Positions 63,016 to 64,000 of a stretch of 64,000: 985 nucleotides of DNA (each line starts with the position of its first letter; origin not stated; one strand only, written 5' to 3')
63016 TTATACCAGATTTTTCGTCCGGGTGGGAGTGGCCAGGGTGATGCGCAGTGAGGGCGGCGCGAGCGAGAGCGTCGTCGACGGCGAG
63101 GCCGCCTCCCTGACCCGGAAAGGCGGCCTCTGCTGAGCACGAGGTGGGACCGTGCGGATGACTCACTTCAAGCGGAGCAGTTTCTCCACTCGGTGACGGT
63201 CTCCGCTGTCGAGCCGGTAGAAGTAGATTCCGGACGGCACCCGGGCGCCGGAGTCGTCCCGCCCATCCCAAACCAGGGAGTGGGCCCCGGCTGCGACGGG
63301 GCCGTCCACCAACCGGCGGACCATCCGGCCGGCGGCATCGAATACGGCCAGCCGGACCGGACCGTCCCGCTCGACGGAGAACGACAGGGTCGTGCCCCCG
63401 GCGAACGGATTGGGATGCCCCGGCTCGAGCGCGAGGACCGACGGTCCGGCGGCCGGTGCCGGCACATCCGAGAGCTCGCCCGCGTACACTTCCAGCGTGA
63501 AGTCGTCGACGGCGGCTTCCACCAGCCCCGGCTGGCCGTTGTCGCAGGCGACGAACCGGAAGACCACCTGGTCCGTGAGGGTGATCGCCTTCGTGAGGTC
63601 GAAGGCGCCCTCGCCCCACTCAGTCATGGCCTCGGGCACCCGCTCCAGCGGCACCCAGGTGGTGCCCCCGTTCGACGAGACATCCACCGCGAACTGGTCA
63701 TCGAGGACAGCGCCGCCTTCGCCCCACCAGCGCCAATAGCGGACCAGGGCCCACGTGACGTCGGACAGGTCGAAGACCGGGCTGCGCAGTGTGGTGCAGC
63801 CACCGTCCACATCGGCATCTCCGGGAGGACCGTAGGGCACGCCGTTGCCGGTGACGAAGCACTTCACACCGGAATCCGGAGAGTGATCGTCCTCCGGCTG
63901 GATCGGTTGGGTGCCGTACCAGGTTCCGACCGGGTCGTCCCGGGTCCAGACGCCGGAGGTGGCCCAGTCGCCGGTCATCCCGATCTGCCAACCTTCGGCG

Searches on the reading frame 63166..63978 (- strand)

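Call 49: search_protein_families(library=ncbifam, proteins=[window:63166-63978:-], max_evalue=0.00001)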
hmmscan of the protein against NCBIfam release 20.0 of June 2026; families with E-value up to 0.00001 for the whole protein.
window:63166-63978:- (271 aa): 3 families
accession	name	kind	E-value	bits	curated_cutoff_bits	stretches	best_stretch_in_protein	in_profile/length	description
NF033707.1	T9SS_sortase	equivalog_domain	6e-07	27.5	420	1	188-257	1002-1076/1095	type IX secretion system sortase PorU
NF005176.1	PRK06655.1-1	equivalog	9.4e-07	28.9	230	1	208-254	99-145/197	flagellar hook assembly protein FlgD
TIGR04183.1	Por_Secre_tail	domain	1.5e-06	28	23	1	189-267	3-69/72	T9SS type A sorting domain-containing protein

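Call 67: search_protein_families(library=pfam, proteins=[window:63166-63978:-], max_evalue=0.001)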
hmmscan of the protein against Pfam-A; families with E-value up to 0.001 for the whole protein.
window:63166-63978:- (271 aa): 1 family
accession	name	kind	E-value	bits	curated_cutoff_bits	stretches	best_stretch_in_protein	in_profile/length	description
PF13860.13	FlgD_ig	-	7.9e-12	45.4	27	1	194-254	8-71/79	FlgD Ig-like domain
